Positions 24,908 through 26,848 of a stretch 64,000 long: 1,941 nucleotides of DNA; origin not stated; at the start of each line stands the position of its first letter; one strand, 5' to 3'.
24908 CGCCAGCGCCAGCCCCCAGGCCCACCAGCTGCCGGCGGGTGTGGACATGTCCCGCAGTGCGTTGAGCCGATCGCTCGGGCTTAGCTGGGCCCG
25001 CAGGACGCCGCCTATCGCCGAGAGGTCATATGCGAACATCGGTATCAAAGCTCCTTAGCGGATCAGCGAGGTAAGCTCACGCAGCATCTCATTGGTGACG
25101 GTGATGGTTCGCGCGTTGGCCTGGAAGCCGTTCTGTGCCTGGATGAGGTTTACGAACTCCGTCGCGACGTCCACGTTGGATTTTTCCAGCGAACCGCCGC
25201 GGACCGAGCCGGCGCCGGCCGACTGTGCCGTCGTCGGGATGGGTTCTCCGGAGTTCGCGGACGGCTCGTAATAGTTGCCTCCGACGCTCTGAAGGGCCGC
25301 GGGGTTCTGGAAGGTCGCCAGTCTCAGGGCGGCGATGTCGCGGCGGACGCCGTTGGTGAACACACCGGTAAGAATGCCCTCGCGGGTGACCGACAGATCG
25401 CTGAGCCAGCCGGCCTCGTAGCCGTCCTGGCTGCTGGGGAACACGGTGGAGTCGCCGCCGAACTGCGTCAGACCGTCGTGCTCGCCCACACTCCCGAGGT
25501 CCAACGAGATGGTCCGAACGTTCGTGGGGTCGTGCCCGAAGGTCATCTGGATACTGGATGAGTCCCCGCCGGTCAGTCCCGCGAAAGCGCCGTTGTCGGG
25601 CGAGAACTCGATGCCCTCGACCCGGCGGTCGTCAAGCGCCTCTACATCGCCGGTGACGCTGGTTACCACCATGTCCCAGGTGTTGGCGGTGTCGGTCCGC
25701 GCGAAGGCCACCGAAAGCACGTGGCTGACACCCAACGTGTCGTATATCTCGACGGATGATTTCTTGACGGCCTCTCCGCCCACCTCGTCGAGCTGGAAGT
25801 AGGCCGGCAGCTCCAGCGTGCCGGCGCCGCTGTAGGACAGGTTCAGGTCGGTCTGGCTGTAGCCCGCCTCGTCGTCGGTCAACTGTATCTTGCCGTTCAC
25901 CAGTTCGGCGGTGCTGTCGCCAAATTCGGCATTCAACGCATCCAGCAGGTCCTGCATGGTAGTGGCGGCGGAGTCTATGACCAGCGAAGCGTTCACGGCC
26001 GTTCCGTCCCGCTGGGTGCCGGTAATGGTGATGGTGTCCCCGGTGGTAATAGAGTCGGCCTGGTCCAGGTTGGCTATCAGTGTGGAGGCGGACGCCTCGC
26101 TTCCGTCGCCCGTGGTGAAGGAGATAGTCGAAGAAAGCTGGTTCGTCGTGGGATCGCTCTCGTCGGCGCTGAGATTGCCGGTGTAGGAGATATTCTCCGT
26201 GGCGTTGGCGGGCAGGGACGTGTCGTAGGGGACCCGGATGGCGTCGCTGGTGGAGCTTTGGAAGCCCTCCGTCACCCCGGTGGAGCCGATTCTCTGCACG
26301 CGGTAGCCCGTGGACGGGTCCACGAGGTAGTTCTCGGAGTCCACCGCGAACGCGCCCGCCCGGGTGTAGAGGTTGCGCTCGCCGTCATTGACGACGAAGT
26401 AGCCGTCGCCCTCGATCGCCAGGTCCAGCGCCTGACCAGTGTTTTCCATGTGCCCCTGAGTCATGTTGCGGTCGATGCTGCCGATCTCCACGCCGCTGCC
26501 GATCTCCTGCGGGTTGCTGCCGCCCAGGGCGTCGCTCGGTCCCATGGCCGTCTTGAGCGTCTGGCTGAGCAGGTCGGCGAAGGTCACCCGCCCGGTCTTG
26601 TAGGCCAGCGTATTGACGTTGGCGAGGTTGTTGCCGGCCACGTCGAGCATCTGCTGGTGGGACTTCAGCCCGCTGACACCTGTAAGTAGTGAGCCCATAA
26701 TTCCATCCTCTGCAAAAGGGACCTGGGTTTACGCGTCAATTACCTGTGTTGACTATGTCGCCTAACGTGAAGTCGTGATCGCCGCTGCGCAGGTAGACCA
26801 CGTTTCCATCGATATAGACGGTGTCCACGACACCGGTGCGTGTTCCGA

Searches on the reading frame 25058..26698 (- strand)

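Call 75: search_protein_families(library=pfam, proteins=[window:25058-26698:-], max_evalue=0.0001)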
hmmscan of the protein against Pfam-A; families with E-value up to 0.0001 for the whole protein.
window:25058-26698:- (547 aa): 4 families
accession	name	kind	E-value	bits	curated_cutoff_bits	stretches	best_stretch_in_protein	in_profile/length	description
PF06429.18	Flg_bbr_C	-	5.9e-15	54.9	23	1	501-545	2-46/46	Flagellar basal body rod FlgEFG protein C-terminal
PF07559.19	FlgE_D2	-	7.8e-13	49.6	22.7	1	312-427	22-142/142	Flagellar basal body protein FlaE D2 domain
PF22692.1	LlgE_F_G_D1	-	1.2e-11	45.1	27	1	94-175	1-61/64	Flagellar hook protein FlgE/F/G D1 domain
PF00460.25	Flg_bb_rod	-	1.2e-06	28.8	20.7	1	4-34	1-31/31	Flagella basal body rod protein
